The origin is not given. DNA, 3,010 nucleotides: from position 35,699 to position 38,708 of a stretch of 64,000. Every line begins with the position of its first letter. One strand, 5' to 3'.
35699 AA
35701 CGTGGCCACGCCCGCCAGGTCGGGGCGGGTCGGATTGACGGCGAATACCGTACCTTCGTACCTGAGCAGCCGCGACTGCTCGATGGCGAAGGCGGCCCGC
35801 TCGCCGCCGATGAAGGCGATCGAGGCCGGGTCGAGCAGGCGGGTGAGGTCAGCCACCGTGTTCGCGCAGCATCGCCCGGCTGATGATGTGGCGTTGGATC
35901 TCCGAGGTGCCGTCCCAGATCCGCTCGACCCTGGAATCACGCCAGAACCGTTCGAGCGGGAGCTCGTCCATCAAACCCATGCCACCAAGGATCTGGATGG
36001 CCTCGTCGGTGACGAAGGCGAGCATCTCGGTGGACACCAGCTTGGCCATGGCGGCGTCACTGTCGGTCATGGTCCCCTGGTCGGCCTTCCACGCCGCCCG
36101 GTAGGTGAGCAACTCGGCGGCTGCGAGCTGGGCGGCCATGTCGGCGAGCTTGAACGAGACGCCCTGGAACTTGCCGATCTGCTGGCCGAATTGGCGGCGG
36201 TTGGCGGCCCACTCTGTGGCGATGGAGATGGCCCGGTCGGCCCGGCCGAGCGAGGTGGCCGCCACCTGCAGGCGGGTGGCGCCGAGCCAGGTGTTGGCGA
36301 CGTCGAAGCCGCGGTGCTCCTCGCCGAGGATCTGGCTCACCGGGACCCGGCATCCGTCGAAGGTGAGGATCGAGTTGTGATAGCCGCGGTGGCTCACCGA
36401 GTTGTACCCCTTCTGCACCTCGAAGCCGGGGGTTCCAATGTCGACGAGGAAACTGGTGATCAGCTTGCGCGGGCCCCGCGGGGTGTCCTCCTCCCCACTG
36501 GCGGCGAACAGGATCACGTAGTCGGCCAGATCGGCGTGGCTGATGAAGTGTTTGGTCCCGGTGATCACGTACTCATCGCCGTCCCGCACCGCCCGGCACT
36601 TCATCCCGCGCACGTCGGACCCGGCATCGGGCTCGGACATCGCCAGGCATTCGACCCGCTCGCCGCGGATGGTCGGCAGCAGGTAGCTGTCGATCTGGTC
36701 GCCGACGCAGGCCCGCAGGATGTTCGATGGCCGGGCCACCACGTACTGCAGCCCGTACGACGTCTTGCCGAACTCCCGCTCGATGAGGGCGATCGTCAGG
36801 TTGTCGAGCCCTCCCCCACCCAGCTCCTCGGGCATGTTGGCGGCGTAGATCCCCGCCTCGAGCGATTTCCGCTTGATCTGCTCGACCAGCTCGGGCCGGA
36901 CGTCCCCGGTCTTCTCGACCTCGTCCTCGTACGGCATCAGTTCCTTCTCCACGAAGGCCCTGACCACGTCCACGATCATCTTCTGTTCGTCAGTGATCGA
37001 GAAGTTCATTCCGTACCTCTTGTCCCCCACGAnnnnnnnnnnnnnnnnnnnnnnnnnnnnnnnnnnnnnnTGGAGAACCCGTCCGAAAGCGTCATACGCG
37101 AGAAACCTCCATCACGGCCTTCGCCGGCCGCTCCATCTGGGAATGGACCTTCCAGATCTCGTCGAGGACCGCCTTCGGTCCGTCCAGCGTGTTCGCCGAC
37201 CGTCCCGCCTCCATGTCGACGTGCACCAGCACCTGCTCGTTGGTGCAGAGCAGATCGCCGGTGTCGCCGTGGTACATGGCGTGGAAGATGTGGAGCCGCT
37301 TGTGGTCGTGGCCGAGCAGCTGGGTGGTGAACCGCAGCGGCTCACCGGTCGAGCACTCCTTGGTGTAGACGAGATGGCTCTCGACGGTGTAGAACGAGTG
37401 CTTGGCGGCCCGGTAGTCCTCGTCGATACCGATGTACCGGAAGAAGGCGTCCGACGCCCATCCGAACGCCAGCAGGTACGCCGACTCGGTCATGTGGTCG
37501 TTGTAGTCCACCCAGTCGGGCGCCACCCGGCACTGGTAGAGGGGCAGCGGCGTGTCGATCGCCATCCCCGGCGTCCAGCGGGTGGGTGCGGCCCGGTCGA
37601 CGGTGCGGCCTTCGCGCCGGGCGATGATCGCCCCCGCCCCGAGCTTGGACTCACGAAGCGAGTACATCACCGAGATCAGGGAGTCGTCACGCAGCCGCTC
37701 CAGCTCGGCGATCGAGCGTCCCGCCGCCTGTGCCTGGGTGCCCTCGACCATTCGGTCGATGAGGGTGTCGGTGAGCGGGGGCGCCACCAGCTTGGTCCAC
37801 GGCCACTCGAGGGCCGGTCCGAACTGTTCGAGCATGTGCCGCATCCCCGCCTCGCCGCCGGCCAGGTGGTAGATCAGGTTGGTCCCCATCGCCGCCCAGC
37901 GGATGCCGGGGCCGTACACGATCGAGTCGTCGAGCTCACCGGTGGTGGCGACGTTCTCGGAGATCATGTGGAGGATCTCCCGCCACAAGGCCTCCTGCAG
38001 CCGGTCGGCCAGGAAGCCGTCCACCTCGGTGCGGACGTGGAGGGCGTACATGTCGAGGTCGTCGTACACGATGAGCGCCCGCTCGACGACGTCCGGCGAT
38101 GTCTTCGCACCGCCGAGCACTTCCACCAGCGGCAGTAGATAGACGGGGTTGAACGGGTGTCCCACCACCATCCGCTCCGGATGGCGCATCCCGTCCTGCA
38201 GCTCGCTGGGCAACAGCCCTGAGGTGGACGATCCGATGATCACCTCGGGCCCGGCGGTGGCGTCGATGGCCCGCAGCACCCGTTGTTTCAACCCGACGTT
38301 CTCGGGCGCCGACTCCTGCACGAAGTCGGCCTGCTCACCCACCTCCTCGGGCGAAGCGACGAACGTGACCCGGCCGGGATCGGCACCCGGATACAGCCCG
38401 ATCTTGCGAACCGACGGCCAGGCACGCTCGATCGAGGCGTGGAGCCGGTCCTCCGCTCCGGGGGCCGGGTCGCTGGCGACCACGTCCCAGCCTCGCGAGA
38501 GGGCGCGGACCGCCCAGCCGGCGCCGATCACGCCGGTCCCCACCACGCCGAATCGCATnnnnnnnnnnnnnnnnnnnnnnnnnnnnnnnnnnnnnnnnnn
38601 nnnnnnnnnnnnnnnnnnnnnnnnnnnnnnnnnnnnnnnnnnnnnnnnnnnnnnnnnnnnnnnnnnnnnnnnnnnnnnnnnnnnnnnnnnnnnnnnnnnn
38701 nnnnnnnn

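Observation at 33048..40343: Composite carnitine/gamma-butyrobetaine to glycine-betaine catabolic cluster combining CoA-dependent and dehydrogenase/BKACE routes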

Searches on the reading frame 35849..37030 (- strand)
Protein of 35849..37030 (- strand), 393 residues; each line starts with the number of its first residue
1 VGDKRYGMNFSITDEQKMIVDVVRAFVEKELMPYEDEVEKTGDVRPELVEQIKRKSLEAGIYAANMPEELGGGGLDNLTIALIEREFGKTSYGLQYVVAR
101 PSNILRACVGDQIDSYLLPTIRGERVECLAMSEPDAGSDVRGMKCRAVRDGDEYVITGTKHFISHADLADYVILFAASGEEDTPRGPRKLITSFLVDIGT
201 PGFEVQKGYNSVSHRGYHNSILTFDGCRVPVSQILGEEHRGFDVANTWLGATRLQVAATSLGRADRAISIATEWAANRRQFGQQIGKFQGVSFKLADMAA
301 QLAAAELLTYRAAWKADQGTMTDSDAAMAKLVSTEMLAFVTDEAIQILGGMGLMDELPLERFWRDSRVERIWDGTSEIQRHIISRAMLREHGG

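Call 4: search_protein_families(library=pfam, proteins=[window:35849-37030:-])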
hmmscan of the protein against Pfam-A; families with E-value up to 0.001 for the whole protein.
window:35849-37030:- (393 aa): 5 families
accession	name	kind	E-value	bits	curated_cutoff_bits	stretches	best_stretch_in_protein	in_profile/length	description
PF00441.29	Acyl-CoA_dh_1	-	3.6e-49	167.2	22.4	1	240-388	2-150/150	Acyl-CoA dehydrogenase, C-terminal domain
PF02770.24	Acyl-CoA_dh_M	-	4.8e-21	75.2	33.3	1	128-227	1-97/97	Acyl-CoA dehydrogenase, middle domain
PF08028.16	Acyl-CoA_dh_2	-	6.8e-19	68.9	22.7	1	256-373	3-130/134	Acyl-CoA dehydrogenase, C-terminal domain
PF02771.21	Acyl-CoA_dh_N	-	4.3e-18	66.2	22.9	1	13-123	1-112/113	Acyl-CoA dehydrogenase, N-terminal domain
PF22924.1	ACOX_C_alpha1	-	4.4e-05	23.8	27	1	252-378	7-159/169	Acyl-CoA oxidase, C-alpha1 domain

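Call 5: search_protein_families(library=ncbifam, proteins=[window:35849-37030:-])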
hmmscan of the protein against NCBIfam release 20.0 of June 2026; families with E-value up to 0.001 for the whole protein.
window:35849-37030:- (393 aa): 22 families
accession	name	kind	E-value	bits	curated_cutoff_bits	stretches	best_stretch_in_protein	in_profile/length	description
NF042972.1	AcrlCoAredClosAcrC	equivalog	8.4e-87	291.3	640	1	8-388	1-377/378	acryloyl-CoA reductase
NF058590.1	AcCoDHFadEBacil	equivalog_domain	1.4e-68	231.9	600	1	12-389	21-412/586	acyl-CoA dehydrogenase FadE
NF045652.1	ProlPCPDhRedW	equivalog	1.3e-62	211.8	650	1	15-387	3-373/376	L-prolyl-[peptidyl-carrier protein] dehydrogenase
NF008997.0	PRK12341.1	equivalog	2.9e-62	210.9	537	1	8-390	1-379/382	acyl-CoA dehydrogenase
NF053553.1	prodigi_MBC_PigA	equivalog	4.7e-60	203.7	500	1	8-387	1-379/381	prodigiosin MBC biosynthesis dehydrogenase PigA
NF045552.1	GlutCoADH_Des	equivalog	2.6e-59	201.3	470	1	8-385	1-377/387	glutaryl-CoA dehydrogenase Acd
NF043006.1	CyhCrbnylCoADH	equivalog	1e-58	199.1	650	1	11-390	3-378/380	cyclohexane-1-carbonyl-CoA dehydrogenase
NF002885.1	PRK03354.1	equivalog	1.1e-58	199.1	540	1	8-390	1-376/378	crotonobetainyl-CoA dehydrogenase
NF042439.1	SulpropCoADesulf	equivalog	7.3e-53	179.7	600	1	26-389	7-372/379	3-sulfinopropanoyl-CoA desulfinase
TIGR03207.1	cyc_hxne_CoA_dh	equivalog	4.6e-51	173.7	575.35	1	13-386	2-370/372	cyclohexanecarboxyl-CoA dehydrogenase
NF052270.1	Staph_DH_FadE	equivalog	2.3e-38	132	600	1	104-387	117-393/400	acyl-CoA dehydrogenase FadE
NF037942.1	ac_ACP_DH_MbtN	equivalog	2.4e-31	108.8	700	1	119-391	103-369/376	mycobactin biosynthesis acyl-ACP dehydrogenase MbtN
TIGR03203.1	pimD_small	equivalog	6.9e-22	78.1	652.7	1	10-364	2-354/378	pimeloyl-CoA dehydrogenase small subunit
NF049984.1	Rv1679_FadE16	equivalog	4.2e-21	75.6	600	1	58-386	35-364/371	Rv1679 family acyl-CoA dehydrogenase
TIGR03204.1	pimC_large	equivalog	4.8e-20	71.8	623.85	1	12-320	4-307/395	pimeloyl-CoA dehydrogenase large subunit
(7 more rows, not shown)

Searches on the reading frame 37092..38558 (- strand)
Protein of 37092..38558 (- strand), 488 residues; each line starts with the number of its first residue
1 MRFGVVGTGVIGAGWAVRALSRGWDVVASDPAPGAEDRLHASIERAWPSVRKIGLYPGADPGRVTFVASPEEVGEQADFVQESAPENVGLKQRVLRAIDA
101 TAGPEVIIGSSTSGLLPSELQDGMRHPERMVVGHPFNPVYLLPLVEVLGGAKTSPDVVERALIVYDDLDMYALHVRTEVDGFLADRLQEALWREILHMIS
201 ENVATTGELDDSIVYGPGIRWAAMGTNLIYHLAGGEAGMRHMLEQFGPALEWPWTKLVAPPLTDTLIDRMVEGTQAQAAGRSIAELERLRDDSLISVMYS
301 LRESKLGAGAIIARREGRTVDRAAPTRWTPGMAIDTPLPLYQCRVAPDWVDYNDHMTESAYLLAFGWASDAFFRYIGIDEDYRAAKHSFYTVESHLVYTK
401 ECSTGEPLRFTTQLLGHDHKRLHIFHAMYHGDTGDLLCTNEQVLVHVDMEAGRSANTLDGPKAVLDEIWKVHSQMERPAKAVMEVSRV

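Call 4: search_protein_families(library=pfam, proteins=[window:37092-38558:-])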
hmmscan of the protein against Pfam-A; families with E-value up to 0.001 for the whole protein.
window:37092-38558:- (488 aa): 3 families
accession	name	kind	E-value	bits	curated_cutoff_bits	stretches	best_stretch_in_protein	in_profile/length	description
PF02737.24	3HCDH_N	-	1.1e-37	130.1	22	1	4-175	3-177/180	3-hydroxyacyl-CoA dehydrogenase, NAD binding domain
PF13279.12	4HBT_2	-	1.1e-23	84.4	25.5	1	345-455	1-112/122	Thioesterase-like superfamily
PF00725.27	3HCDH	-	9.1e-09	36.2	22.1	1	181-249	1-69/97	3-hydroxyacyl-CoA dehydrogenase, C-terminal domain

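Call 5: search_protein_families(library=ncbifam, proteins=[window:37092-38558:-])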
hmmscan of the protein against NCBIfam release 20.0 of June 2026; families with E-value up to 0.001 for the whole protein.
window:37092-38558:- (488 aa): 19 families
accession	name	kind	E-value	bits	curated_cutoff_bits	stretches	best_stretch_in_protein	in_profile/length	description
NF005716.0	PRK07531.1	equivalog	1.2e-157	525.6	592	1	3-485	7-491/495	carnitine 3-dehydrogenase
NF005471.0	PRK07066.1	equivalog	1.3e-130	435.2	414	1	3-308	10-315/321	L-carnitine dehydrogenase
NF004783.0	PRK06129.1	equivalog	2.4e-59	201.3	347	1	2-304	4-310/315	3-hydroxyacyl-CoA dehydrogenase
NF042925.1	FHMPC_DH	equivalog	4.2e-38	131.4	500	1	2-234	2-235/304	5-formyl-3-hydroxy-2-methylpyridine 4-carboxylate 5-dehydrogenase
NF006125.0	PRK08269.1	equivalog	2.3e-27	95.9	427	1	63-226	79-243/334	3-hydroxybutyryl-CoA dehydrogenase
NF006722.0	PRK09260.1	equivalog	2.8e-26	92.4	429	1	3-215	5-220/289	3-hydroxyacyl-CoA dehydrogenase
NF006124.0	PRK08268.1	subfamily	3.3e-25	89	508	1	3-218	10-227/507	3-hydroxyacyl-CoA dehydrogenase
NF004474.0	PRK05808.1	subfamily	3.7e-22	78.9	408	1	3-216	6-221/283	3-hydroxybutyryl-CoA dehydrogenase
NF006143.0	PRK08293.1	equivalog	5.7e-22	78.3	312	1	5-212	9-221/291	3-hydroxyacyl-CoA dehydrogenase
TIGR02279.1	PaaC-3OHAcCoADH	equivalog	2.5e-19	69.5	669.4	1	4-224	9-231/503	3-hydroxyacyl-CoA dehydrogenase PaaH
NF004699.0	PRK06035.1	equivalog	7.5e-18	64.7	500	1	75-212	84-220/294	3-hydroxyacyl-CoA dehydrogenase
NF005875.0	PRK07819.1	subfamily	8.1e-17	61.5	319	1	2-217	7-226/287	3-hydroxybutyryl-CoA dehydrogenase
NF008727.0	PRK11730.1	equivalog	1.1e-15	57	870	1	4-186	317-501/717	fatty acid oxidation complex subunit alpha FadB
NF008363.0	PRK11154.1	equivalog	4.2e-14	51.6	869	1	3-214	312-525/708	fatty acid oxidation complex subunit alpha FadJ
TIGR02441.1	fa_ox_alpha_mit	equivalog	2e-13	49.3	964.65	1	3-205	338-542/737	fatty acid oxidation complex subunit alpha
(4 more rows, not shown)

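Call 17: find_encoding_contigs(protein=window:37092-38558:-, flank=10000, max_places=6)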
Protein window:37092-38558:- (488 aa): 1 contig read that carries it; 1 place shown.
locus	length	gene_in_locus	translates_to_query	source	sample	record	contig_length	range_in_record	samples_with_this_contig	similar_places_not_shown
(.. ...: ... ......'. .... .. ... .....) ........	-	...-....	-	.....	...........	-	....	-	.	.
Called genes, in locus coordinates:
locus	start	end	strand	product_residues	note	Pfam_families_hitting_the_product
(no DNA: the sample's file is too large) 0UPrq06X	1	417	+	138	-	?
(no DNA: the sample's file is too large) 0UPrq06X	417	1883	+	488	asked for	PF02737:3HCDH_N, PF00725:3HCDH, PF13279:4HBT_2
